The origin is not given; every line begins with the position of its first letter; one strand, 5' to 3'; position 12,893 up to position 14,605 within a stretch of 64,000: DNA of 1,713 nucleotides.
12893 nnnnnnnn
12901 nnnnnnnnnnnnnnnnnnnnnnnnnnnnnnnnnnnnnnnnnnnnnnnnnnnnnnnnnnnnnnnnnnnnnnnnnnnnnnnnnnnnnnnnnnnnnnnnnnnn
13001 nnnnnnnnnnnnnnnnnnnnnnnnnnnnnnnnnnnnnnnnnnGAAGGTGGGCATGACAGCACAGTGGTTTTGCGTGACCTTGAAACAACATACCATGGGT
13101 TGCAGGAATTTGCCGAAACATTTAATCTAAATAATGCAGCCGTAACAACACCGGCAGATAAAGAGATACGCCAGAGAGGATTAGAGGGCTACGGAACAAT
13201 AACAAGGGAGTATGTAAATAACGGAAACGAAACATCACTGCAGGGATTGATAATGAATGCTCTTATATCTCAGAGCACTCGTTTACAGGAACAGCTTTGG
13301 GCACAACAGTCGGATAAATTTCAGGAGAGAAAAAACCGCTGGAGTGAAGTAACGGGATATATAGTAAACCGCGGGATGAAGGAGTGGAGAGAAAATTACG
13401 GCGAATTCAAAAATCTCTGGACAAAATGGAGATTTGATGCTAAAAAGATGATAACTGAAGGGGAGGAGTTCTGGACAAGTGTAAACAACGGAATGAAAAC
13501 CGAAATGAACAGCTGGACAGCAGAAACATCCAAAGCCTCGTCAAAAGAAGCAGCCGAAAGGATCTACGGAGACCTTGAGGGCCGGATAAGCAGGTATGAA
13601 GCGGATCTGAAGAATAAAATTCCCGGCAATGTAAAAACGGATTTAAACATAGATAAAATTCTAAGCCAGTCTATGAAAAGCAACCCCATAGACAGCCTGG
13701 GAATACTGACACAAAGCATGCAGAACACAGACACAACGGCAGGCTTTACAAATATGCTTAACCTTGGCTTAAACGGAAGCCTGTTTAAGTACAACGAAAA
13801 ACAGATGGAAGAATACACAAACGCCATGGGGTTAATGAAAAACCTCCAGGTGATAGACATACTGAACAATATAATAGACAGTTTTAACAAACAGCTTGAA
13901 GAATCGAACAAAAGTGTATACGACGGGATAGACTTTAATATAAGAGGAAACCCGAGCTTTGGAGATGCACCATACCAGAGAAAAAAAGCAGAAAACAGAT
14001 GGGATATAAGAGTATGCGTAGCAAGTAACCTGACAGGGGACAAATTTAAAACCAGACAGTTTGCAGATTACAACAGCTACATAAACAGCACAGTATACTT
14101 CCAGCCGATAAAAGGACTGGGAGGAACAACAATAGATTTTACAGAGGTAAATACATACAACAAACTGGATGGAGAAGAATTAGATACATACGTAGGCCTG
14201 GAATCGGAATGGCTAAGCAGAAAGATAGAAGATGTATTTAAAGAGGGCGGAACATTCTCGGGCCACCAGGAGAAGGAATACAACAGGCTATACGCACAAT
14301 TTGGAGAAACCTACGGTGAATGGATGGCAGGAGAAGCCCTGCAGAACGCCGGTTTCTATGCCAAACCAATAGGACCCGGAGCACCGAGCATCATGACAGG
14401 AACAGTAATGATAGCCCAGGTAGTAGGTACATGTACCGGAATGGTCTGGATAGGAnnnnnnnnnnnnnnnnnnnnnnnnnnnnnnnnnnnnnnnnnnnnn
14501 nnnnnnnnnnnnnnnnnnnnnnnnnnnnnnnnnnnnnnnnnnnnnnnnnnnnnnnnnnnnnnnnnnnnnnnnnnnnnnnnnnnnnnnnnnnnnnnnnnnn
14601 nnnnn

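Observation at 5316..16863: Candidate undescribed giant Sec-dependent polymorphic-toxin-like system: 277-aa partner, 3379-aa carrier with LAS-peptidase-like tip, MORN/YwqK-like immunity protein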

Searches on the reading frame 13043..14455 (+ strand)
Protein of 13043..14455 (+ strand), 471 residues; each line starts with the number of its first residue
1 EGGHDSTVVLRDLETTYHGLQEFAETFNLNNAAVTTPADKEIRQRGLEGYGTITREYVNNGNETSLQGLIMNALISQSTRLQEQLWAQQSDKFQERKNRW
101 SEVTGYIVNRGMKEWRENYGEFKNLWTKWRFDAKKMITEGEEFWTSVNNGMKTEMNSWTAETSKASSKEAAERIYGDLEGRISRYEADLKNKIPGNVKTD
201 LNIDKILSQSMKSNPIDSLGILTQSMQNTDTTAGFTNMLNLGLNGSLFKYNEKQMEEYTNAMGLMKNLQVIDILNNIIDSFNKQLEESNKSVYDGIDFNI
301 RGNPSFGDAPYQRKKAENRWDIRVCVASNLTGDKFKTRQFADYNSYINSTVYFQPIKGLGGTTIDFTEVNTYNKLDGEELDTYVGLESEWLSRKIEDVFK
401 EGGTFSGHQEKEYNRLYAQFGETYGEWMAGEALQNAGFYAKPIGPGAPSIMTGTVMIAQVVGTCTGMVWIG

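Call 32: find_related_loci(query=A2, collection=metagenome_contigs, flank=10000)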
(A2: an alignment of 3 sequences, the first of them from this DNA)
Query A2 (471 aa) in metagenome_contigs; peptide patterns used: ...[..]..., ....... (x = any residue, [..] = any of these).
600 stretches matched a pattern, but none encodes a relative of the query by tblastn (E <= 1e-3).

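Call 44: find_related_loci(query=A2, collection=viral_contigs, flank=10000)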
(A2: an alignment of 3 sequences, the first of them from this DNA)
Query A2 (471 aa) in viral_contigs; peptide patterns used: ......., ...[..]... (x = any residue, [..] = any of these).
59 stretches matched a pattern, but none encodes a relative of the query by tblastn (E <= 1e-3).

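Call 68: search_solved_structures(query=A2, max_evalue=1)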
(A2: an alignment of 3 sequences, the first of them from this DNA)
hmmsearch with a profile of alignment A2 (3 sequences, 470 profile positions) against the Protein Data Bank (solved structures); distinct sequences matched with E-value up to 1: 3.
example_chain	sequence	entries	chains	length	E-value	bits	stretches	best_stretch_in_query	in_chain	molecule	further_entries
9cbs_A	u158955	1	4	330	0.71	11.6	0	390-423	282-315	non-specific serine/threonine protein kinase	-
9c9q_A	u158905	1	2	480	0.8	11.4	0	390-441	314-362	non-specific serine/threonine protein kinase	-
1ysm_A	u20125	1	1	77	0.88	11.3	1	159-204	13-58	Calcyclin-binding protein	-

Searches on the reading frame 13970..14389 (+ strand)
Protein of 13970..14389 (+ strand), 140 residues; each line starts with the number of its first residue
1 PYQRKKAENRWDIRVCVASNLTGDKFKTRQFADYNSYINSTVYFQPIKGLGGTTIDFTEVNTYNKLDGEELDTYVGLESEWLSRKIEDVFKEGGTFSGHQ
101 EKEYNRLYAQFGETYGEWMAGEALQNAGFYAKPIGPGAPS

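Call 72: find_related_loci(query=A5, collection=metagenome_contigs, flank=10000)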
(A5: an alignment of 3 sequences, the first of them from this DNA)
Query A5 (140 aa) in metagenome_contigs; peptide patterns used: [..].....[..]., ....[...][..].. (x = any residue, [..] = any of these).
261 stretches matched a pattern; 7 encode a relative of the query (tblastn E <= 1e-3); 7 distinct loci.
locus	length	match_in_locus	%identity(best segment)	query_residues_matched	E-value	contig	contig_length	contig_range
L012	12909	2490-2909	75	1-140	7e-75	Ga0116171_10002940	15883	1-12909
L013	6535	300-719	62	1-140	2e-58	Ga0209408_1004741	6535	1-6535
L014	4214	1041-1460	62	1-140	3e-58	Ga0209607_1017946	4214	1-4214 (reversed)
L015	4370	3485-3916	59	1-139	1e-56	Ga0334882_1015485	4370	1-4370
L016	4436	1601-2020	61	1-140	1e-56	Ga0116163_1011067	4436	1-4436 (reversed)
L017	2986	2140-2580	56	1-140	9e-55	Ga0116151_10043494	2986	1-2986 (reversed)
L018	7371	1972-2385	58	2-140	3e-48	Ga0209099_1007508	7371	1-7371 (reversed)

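Call 76: search_protein_families(library=pfam, proteins=[L013:1644-2630:+, L014:2313-3299:+, L018:3421-4407:+, L012:6110-7552:+, L012:7710-9287:+, L013:2646-3176:+, L014:3304-3936:+, L018:4414-5136:+, L012:5737-5985:+], max_evalue=0.05)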
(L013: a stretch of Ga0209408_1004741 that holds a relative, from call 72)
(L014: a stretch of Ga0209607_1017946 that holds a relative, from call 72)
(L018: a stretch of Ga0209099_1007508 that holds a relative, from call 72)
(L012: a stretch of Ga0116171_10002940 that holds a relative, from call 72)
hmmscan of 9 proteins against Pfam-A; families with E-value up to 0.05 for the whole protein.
L013:1644-2630:+ (329 aa): 0 families

L014:2313-3299:+ (329 aa): 0 families

L018:3421-4407:+ (329 aa): 0 families

L012:6110-7552:+ (481 aa): 2 families
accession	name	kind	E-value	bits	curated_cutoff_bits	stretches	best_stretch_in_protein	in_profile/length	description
PF03781.23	FGE-sulfatase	-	3.3e-22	79.8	23.3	1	271-428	4-191/255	Sulfatase-modifying factor enzyme 1-like domain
PF07661.19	MORN_2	-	2.7e-06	27.4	29.6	1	76-94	2-20/22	MORN repeat variant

L012:7710-9287:+ (526 aa): 2 families
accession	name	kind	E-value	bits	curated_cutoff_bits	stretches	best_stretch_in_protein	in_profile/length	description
PF03781.23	FGE-sulfatase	-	1.4e-22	81.1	23.3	1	316-484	4-202/255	Sulfatase-modifying factor enzyme 1-like domain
PF07661.19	MORN_2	-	2.8e-05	24.3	29.6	1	122-139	3-20/22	MORN repeat variant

L013:2646-3176:+ (177 aa): 0 families

L014:3304-3936:+ (211 aa): 0 families

L018:4414-5136:+ (241 aa): 8 families
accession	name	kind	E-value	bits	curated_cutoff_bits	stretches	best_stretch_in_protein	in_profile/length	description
PF23598.1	LRR_14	-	1.9e-08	33.9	40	1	64-203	129-266/353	Leucine-rich repeat region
PF25013.1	LRR_Zer-1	-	1.3e-07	32.3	27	2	99-201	4-111/137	Zer-1-like, Leucine-rich repeats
PF12799.13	LRR_4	-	2.2e-06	28.2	27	1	128-165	1-37/44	Leucine Rich repeats (2 copies)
PF13855.12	LRR_8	-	5e-06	26.6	27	1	128-188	1-61/61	Leucine rich repeat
PF24758.1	LRR_At5g56370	-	5.5e-06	26.6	27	1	78-139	36-97/227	FBD-associated F-box protein At5g56370, LRR repeats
PF13516.12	LRR_6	-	7e-05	23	23.4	0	103-121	3-21/24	Leucine Rich repeat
PF00560.39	LRR_1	-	0.016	15.7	20.6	0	104-124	1-21/23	Leucine Rich Repeat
PF23286.1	LRR_13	-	0.02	15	30.1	0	104-155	106-159/210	Disease resistance protein RPS4B-like, leucine-rich repeats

L012:5737-5985:+ (83 aa): 0 families

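Call 105: search_solved_structures(query=L013:1644-2630:+, max_evalue=5, show_alignments=2)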
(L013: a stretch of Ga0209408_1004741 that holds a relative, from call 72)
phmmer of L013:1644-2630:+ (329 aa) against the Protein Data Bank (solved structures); distinct sequences matched with E-value up to 5: 31.
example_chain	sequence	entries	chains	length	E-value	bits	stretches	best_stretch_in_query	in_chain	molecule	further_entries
3ugm_A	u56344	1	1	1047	8.1e-05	25.6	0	44-83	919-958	TAL effector AvrBs3/PthA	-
9jo8_A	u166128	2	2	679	0.0011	21.9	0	44-83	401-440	TALE repeat protein targeting mitochondiral ND1-L gene. | TALE repeat protein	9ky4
4osk_A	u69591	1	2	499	0.0014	21.6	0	44-83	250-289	Hax3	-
9lcz_A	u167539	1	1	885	0.0023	20.9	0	44-88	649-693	Inactivate TOD6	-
9lcx_A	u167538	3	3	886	0.0023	20.8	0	44-88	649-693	Inactivate TOD6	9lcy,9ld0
3v6p_A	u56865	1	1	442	0.0025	20.7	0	44-83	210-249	dHax3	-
4gjr_A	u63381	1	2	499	0.0058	19.5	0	44-83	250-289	Hax3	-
3v6t_A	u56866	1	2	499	0.0058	19.5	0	44-83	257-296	dHax3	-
4gjp_A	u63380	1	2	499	0.0078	19.1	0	44-83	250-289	Hax3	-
4osj_A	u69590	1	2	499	0.0093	18.9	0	44-83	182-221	Hax3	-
4ot0_A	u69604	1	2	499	0.0093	18.9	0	44-83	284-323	Hax3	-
6jw3_A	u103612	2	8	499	0.0094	18.8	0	44-83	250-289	TAL effector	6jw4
6jtq_A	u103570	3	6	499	0.0097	18.8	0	45-83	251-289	TAL effector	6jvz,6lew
4ot3_A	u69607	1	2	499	0.01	18.7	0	43-83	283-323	Hax3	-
4osv_A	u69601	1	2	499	0.01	18.7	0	44-83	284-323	Hax3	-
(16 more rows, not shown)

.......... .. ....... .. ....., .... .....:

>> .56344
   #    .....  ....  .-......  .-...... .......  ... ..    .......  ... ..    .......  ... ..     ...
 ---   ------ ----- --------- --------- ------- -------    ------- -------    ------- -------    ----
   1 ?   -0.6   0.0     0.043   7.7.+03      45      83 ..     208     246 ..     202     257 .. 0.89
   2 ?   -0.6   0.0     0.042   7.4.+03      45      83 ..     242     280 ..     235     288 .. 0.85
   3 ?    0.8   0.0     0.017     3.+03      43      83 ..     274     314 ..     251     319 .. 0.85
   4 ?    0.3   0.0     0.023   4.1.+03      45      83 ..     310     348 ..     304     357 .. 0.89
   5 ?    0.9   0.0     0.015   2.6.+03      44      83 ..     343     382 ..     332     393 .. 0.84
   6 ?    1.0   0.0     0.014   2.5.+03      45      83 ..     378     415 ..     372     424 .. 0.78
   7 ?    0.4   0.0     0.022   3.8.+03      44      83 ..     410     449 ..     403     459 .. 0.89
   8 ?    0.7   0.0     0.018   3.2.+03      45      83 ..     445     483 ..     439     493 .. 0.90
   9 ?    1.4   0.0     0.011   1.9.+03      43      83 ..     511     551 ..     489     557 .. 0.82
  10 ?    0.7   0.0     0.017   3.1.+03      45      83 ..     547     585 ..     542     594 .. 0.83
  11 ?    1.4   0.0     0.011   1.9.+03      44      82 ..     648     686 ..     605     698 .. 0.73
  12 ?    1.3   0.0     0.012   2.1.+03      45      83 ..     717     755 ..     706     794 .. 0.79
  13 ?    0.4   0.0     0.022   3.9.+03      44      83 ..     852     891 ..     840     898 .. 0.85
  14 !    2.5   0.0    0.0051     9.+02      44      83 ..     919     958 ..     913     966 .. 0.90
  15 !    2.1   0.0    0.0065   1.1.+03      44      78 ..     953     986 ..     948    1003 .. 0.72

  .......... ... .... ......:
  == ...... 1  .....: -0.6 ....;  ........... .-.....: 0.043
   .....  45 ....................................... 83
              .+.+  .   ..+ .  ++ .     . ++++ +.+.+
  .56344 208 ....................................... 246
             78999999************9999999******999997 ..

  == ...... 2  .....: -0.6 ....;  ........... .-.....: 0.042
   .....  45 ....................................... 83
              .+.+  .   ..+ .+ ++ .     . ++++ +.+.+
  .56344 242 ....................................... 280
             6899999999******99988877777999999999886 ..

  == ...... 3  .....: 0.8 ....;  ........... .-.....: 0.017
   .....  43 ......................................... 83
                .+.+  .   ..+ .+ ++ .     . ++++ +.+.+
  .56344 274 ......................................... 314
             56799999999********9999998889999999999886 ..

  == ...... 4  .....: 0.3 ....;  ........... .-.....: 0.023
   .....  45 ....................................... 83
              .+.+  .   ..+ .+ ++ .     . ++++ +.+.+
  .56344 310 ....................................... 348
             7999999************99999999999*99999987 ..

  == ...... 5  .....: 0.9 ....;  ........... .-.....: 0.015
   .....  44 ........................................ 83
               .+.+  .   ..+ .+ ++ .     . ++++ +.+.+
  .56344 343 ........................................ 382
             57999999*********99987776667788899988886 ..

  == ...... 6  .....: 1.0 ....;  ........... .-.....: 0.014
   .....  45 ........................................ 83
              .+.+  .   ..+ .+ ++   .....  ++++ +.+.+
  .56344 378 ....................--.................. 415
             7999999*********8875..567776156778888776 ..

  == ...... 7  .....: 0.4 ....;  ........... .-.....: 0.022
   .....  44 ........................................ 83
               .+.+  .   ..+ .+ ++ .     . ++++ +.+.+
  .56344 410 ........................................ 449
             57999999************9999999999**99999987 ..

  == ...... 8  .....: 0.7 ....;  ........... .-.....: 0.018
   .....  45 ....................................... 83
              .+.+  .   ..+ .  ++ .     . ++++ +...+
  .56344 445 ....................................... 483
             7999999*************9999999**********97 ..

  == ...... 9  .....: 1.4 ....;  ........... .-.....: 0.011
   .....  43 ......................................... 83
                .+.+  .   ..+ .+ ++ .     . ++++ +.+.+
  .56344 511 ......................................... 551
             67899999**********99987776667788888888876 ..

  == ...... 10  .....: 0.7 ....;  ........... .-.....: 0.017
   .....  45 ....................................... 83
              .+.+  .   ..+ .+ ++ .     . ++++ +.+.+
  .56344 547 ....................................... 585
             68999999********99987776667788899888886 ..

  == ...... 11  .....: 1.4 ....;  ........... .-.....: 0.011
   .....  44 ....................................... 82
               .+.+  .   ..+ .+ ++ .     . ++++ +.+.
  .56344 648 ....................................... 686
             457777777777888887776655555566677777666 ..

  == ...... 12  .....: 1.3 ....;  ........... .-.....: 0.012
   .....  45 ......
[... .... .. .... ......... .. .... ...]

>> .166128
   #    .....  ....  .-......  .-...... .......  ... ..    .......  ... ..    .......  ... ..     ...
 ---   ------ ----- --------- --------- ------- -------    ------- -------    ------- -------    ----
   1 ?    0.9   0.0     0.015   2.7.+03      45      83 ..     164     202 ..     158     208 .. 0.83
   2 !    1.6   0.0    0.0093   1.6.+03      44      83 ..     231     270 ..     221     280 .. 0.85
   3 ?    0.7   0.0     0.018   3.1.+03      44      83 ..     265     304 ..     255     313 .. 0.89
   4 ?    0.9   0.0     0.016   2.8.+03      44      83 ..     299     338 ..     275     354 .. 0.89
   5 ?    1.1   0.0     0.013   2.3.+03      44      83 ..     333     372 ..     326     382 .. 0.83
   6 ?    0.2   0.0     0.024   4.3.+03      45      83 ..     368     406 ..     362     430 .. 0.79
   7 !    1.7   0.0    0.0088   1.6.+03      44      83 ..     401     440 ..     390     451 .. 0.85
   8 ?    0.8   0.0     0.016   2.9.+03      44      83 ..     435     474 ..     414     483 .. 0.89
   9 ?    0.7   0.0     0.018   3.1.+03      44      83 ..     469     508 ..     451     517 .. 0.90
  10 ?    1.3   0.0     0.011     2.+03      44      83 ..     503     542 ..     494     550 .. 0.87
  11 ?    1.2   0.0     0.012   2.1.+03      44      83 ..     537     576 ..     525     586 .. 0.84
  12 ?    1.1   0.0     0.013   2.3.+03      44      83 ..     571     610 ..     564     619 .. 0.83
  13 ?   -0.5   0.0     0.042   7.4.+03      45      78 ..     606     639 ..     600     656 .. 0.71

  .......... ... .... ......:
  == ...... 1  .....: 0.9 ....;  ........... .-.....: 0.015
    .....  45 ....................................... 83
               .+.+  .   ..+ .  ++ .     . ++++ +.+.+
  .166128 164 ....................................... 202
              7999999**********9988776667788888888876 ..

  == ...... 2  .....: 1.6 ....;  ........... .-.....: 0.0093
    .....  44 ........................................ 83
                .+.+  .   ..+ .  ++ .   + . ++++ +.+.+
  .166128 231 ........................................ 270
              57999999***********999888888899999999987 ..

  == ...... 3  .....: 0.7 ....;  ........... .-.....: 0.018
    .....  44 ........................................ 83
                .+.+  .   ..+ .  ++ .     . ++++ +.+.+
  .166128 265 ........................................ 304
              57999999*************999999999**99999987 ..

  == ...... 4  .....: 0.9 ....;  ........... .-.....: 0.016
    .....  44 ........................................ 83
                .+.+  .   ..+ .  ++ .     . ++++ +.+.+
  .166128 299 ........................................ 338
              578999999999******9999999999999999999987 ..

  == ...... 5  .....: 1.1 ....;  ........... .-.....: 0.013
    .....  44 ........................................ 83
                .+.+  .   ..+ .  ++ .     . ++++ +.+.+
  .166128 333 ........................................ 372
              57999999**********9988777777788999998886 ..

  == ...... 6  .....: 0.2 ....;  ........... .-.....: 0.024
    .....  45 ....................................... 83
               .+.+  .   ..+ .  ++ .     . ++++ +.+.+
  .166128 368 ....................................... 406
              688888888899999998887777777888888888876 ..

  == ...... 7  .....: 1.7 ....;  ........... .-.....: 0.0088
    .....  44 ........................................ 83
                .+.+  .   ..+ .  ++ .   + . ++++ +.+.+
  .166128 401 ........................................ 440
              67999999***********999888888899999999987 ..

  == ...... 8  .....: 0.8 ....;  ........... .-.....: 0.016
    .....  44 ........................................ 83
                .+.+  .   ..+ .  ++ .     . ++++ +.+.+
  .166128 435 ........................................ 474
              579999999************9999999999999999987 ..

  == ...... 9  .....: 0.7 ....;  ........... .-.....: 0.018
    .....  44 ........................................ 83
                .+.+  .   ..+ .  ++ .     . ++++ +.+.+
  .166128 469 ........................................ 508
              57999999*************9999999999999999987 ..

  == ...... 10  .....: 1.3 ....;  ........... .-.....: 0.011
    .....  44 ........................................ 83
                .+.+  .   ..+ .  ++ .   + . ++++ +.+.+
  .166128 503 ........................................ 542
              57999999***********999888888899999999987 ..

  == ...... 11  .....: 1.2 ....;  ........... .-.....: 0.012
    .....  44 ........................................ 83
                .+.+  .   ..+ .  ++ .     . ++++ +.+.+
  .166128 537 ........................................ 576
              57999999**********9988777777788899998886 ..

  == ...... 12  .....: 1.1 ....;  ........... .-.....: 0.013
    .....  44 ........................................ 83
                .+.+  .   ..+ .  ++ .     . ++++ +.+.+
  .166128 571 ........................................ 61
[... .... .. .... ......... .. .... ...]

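Call 106: search_solved_structures(query=L014:2313-3299:+, max_evalue=5, show_alignments=2)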
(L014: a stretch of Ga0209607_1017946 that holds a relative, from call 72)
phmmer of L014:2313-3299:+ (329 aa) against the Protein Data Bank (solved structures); distinct sequences matched with E-value up to 5: 3.
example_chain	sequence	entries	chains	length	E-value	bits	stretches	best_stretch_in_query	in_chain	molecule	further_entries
2wst_A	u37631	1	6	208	0.1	15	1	195-265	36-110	PUTATIVE FIBER PROTEIN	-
3qpd_A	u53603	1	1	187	1.2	11.5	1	274-315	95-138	Cutinase 1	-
3gbs_A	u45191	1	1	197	1.3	11.4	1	274-315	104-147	Cutinase 1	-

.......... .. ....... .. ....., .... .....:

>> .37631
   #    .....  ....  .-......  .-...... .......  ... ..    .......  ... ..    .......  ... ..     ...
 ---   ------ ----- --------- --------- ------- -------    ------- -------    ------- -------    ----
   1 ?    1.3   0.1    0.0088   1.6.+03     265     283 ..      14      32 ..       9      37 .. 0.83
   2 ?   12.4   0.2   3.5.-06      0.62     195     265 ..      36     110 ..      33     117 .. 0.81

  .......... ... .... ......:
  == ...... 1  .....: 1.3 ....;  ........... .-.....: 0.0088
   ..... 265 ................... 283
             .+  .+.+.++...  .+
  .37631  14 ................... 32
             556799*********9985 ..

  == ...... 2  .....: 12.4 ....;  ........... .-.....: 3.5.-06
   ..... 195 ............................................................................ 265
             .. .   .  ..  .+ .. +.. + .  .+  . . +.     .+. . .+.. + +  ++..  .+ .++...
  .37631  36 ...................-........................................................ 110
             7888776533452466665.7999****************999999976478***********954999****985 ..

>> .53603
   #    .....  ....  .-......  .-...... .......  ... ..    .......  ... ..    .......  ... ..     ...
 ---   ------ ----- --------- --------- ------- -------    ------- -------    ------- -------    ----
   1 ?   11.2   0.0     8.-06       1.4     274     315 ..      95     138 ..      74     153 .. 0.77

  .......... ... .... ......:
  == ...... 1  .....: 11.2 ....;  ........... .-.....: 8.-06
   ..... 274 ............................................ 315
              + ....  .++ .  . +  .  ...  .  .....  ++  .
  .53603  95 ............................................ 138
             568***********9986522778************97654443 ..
